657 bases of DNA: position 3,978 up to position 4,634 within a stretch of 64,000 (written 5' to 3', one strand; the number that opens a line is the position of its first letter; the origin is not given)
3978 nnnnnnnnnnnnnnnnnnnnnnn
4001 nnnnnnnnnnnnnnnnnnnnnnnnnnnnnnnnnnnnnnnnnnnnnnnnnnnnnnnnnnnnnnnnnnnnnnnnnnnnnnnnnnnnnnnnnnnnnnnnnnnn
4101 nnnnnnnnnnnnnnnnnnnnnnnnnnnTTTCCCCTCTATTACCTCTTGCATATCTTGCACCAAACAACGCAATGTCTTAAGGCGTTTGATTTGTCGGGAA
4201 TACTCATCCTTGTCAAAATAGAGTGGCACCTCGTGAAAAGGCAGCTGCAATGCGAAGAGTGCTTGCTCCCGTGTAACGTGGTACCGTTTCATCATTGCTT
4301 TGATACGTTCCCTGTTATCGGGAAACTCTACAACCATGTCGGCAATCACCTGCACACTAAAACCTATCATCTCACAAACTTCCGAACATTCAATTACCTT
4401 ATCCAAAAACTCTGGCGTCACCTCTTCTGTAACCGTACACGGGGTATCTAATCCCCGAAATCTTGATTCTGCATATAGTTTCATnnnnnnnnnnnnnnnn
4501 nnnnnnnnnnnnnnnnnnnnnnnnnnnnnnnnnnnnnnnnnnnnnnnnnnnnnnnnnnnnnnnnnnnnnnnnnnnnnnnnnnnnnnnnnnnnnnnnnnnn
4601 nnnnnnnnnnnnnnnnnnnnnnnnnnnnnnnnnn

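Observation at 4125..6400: Catalytically intact ParE-type topoisomerase B subunit sits alone (no ParC/GyrA) inside the island, paired with an unknown 119-aa protein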

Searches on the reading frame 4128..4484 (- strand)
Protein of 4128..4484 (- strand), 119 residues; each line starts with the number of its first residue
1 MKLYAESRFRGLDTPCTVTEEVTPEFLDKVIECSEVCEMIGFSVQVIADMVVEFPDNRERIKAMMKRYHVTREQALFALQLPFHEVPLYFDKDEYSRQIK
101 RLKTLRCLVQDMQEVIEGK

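Call 7: search_protein_families(library=pfam, proteins=[window:4128-4484:-], max_evalue=0.01)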
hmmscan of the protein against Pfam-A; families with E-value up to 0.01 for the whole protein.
window:4128-4484:- (119 aa): 0 families

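Call 8: search_protein_families(library=ncbifam, proteins=[window:4128-4484:-], max_evalue=0.01)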
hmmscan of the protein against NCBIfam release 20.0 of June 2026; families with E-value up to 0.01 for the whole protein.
window:4128-4484:- (119 aa): 0 families

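Call 23: search_protein_families(library=padloc, proteins=[window:4128-4484:-], max_evalue=0.01)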
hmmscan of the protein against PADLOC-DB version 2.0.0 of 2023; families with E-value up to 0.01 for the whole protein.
window:4128-4484:- (119 aa): 0 families

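Call 31: find_homologous_proteins(query=window:4128-4484:-, max_evalue=0.001)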
Query window:4128-4484:- (119 aa): 20 proteins with E <= 0.001 among 20 candidates.
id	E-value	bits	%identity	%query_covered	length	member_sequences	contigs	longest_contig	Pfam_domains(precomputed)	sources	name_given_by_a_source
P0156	3.9e-72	257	99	100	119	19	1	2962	-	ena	-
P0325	9.5e-67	240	92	100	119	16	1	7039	-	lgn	-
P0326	9.5e-65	234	92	100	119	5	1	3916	-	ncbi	-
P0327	3.2e-64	232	91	100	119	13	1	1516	-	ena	-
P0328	3.3e-64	232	90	100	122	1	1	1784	-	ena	-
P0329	4.5e-64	231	89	100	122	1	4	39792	-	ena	-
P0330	2.8e-63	229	89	100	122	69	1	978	-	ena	-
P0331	9.0e-63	227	90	100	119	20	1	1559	-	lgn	-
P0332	1.2e-62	227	91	100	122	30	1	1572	-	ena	-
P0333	1.2e-62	227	88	100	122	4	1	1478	-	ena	-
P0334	8.8e-61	221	89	100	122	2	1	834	-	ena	-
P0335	1.1e-60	221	88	97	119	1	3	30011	-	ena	-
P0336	8.3e-60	218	86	100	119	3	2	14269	-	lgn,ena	-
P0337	8.8e-57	208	84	97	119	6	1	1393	-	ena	-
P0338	4.9e-56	206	84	97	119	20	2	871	-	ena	-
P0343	4.6e-29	119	55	98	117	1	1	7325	-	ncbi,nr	ncbi:MAG: hypothetical protein K6D59_03875 [Bacteroidales bacterium]|nr:hypothetical protein [Bacter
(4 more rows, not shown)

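Call 32: find_encoding_contigs(protein=P0343, flank=10000, max_places=3)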
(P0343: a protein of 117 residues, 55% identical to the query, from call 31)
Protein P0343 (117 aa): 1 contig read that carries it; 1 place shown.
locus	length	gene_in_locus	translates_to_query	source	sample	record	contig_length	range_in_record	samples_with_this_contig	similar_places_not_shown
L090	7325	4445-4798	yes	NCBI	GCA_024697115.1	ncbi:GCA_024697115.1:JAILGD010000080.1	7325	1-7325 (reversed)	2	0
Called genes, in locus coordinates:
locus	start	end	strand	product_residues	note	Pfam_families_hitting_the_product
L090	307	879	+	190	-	PF13091:PLDc_2 (weak)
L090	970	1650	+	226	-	-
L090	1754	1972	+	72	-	PF19637:DUF6140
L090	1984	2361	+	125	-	-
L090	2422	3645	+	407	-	PF14281:PDDEXK_4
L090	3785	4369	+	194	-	PF01863:YgjP-like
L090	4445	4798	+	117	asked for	-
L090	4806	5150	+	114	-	-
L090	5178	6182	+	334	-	PF13310:Virulence_RhuM, PF02661:Fic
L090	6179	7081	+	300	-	PF13280:WYL, PF25583:WCX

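Call 38: find_related_loci(query=A2, collection=metagenome_contigs, flank=10000)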
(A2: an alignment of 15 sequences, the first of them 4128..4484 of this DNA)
Query A2 (119 aa) in metagenome_contigs; peptide patterns used: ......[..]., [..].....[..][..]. (x = any residue, [..] = any of these).
159 stretches matched a pattern; 11 encode a relative of the query (tblastn E <= 1e-3); 11 distinct loci.
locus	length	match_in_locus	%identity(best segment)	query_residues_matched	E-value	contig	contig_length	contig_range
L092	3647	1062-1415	93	1-118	5e-74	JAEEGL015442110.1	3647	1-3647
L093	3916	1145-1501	92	1-119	4e-72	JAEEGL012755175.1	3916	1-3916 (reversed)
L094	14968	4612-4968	92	1-119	3e-71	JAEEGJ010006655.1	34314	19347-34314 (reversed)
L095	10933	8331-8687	92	1-119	3e-71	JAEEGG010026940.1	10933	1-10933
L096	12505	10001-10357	89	1-119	8e-70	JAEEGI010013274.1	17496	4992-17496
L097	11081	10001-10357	89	1-119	6e-69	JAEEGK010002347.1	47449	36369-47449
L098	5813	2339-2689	47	1-117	4e-30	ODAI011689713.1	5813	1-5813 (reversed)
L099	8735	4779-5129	47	1-117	2e-29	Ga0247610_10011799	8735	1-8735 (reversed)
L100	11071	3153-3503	46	1-117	5e-29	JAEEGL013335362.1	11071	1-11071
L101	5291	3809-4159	46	1-117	2e-28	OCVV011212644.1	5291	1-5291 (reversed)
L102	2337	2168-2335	86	1-56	3e-28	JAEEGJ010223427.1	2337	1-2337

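Call 46: predict_structure(alignment_id=A3)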
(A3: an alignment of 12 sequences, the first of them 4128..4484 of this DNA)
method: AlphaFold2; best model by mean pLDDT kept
length: 119 residues; sequences in the alignment: 12
mean_pLDDT: 67.0   pTM: 0.48
mean pLDDT of the five models: 67.0, 63.3, 53.9, 52.8, 51.6
residues with pLDDT >= 90: 0; 70-90: 53; 50-70: 53; < 50: 13
segments of 3 or more residues with pLDDT < 50: 8-16, 85-87
pLDDT, mean of each block of 10 residues (from residue 1): 54 48 75 68 64 75 79 73 53 65 79 72
secondary structure, 60 per line:
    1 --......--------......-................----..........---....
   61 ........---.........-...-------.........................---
elements in order: E3-8 E17-22 H24-39 H44-53 H57-68 H72-80 H92-116

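Call 52: fold_search(model_id=the predicted structure, library=pdb)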
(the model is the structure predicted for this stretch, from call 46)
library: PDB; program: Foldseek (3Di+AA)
matches with E <= 10: 176; with E <= 0.001: 0
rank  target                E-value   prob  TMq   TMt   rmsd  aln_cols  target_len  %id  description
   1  1zym_A                3.4e-01  0.08  0.19  0.10  18.4       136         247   17  AMINO TERMINAL DOMAIN OF ENZYME I FROM ESCHERICHIA COLI (released 1996-12-07)
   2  5cdn_C                3.6e-01  0.66  0.32  0.10   8.0        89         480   11  2.8A structure of etoposide with S.aureus DNA gyrase and DNA (released 2015-12-16)
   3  6qx1_A                4.1e-01  0.57  0.31  0.09   8.8        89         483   10  2.7A structure of benzoisoxazole 3 with S.aureus DNA gyrase and DNA. (released 2019-04-17)
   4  5cdn_R                6.2e-01  0.54  0.33  0.11   7.5        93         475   10  2.8A structure of etoposide with S.aureus DNA gyrase and DNA (released 2015-12-16)
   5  6qtp_A                6.6e-01  0.60  0.35  0.11   7.8        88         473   10  2.37A structure of gepotidacin with S.aureus DNA gyrase and uncleaved DNA (released 2019-03-13)
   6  6z1a_B                7.0e-01  0.44  0.32  0.08   8.3        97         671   12  Ternary complex of Staphylococcus aureus DNA gyrase with AMK12 and DNA (released 2020-11-11)
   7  4ddq_E                7.9e-01  0.38  0.31  0.09   8.8        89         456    9  Structural plasticity of the Bacillus subtilis GyrA homodimer (released 2013-02-13)
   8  6n1r_A                8.3e-01  0.51  0.34  0.10   8.2        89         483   11  Tetrahedral oligomeric complex of GyrA N-terminal fragment, solved by cryoEM in tetrahedral symmetry (released 2018-12-05)
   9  5npk_D                8.3e-01  0.51  0.35  0.08   7.9        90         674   11  1.98A STRUCTURE OF THIOPHENE1 WITH S.AUREUS DNA GYRASE AND DNA (released 2017-07-12)
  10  4ddq_B                8.3e-01  0.44  0.32  0.11   8.1        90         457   11  Structural plasticity of the Bacillus subtilis GyrA homodimer (released 2013-02-13)
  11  2kx9_MODEL_1_A        8.3e-01  0.07  0.21  0.06  18.1       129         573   12  Solution Structure of the Enzyme I dimer Using Residual Dipolar Couplings and Small Angle X-Ray Scattering (released 2010-09-15)
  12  2xcs_B                8.8e-01  0.38  0.31  0.07   8.8        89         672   10  The 2.1A crystal structure of S. aureus Gyrase complex with GSK299423 and DNA (released 2010-08-04)
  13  6qx2_A                9.4e-01  0.47  0.36  0.12   8.1        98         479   11  3.4A structure of benzoisoxazole 3 with S.aureus DNA gyrase and DNA (released 2019-04-17)
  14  4z2d_B                9.4e-01  0.35  0.31  0.09   8.9        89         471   10  Quinolone(Levofloxacin)-DNA cleavage complex of gyrase from S. pneumoniae (released 2016-09-14)
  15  5npk_b                1.1e+00  0.35  0.31  0.07   8.8        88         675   10  1.98A STRUCTURE OF THIOPHENE1 WITH S.AUREUS DNA GYRASE AND DNA (released 2017-07-12)
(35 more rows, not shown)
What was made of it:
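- Tried and rejected: p119 as a mimic of the GyrA/ParC N-terminus: Foldseek hits to GyrA/ParC have E of at least 0.3, TM about 0.3 and rmsd about 8 A, on a model with pLDDT 67 (calls 46, 52).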

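Call 57: find_related_loci(query=A2, collection=viral_contigs, flank=10000)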
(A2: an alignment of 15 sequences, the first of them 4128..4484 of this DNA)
Query A2 (119 aa) in viral_contigs; peptide patterns used: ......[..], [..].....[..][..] (x = any residue, [..] = any of these).
67 stretches matched a pattern; 1 encode a relative of the query (tblastn E <= 1e-3); 1 distinct loci.
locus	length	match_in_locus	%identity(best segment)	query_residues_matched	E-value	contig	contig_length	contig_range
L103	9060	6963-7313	46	1-117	5e-30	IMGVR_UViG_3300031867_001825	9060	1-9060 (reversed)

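Call 60: search_protein_families(library=phrogs, proteins=[L103:1567-2652:-, L103:3148-3966:-, L103:2695-3114:-, L103:1156-1557:-, L103:340-807:-, window:4128-4484:-, L096:8791-9885:+], max_evalue=0.001)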
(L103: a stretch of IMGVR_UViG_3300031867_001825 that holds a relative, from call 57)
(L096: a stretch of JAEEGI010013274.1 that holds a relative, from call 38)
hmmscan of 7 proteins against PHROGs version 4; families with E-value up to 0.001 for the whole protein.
L103:1567-2652:- (362 aa): 1 family
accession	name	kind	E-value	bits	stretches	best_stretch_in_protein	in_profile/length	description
phrog_29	-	head and packaging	4.3e-29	102.9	1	36-360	47-361/439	major head protein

L103:3148-3966:- (273 aa): 1 family
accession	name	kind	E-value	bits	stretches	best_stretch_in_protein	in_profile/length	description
phrog_5824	-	unknown function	6.6e-14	53.2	1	18-264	1-217/228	-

L103:2695-3114:- (140 aa): 2 families
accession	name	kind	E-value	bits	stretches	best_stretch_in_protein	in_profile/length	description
phrog_38330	-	unknown function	3.4e-19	69.9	1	9-131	10-137/138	-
phrog_909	-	head and packaging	2.3e-05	25.6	1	42-132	38-112/113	major head protein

L103:1156-1557:- (134 aa): 1 family
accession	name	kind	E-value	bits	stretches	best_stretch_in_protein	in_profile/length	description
phrog_16445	-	unknown function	6.7e-06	27.1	1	4-52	3-51/63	-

L103:340-807:- (156 aa): 0 families

window:4128-4484:- (119 aa): 0 families

L096:8791-9885:+ (365 aa): 1 family
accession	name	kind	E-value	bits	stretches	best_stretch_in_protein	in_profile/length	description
phrog_1221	-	unknown function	3.2e-41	142.6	1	29-349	49-334/355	-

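Call 63: find_encoding_contigs(protein=P0329, flank=10000, max_places=4)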
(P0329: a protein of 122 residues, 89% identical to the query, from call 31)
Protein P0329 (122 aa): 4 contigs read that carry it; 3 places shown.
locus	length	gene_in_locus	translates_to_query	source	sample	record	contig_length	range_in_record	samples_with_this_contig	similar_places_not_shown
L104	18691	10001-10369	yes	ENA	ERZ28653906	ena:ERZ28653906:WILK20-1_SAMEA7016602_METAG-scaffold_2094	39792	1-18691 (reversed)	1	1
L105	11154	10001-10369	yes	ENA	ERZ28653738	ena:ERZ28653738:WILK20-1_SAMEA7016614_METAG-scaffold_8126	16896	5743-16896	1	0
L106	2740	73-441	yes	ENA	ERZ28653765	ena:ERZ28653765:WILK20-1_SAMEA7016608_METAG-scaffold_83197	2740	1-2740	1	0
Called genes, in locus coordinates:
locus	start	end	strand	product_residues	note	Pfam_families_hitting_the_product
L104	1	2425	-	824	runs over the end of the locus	PF12679:ABC2_membrane_2, PF12730:ABC2_membrane_4 (weak), PF12698:ABC2_membrane_3, PF23357:DUF7088, PF09822:ABC_transp_aux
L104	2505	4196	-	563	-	PF02225:PA (weak), PF04389:Peptidase_M28, PF05450:Nicastrin (weak)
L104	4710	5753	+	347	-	PF02016:Peptidase_S66, PF17676:Peptidase_S66C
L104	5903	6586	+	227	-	-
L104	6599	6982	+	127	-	PF10263:SprT-like (weak)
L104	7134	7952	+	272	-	-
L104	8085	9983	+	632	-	PF02518:HATPase_c (weak), PF00204:DNA_gyraseB, PF01751:Toprim, PF00986:DNA_gyraseB_C (weak)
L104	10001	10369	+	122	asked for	-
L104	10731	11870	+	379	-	PF13401:AAA_22 (faint), PF13173:AAA_14, PF13635:DUF4143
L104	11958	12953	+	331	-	PF13310:Virulence_RhuM, PF02661:Fic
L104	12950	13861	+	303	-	PF13280:WYL, PF25583:WCX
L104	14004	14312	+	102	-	-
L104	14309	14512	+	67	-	-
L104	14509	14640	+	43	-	-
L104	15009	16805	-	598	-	PF00654:Voltage_CLC, PF00571:CBS (weak)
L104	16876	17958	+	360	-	PF00691:OmpA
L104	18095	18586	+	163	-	PF04542:Sigma70_r2, PF08281:Sigma70_r4_2, PF04545:Sigma70_r4 (weak)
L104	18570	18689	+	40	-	?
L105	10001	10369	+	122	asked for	-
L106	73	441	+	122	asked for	-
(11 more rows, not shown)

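Call 68: search_protein_families(library=pfam, proteins=[L104:5903-6583:+, L104:7134-7949:+], max_evalue=0.001)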
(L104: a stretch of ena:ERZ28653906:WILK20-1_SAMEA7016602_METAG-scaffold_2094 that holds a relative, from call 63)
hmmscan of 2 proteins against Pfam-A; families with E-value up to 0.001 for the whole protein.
L104:5903-6583:+ (227 aa): 0 families

L104:7134-7949:+ (272 aa): 0 families
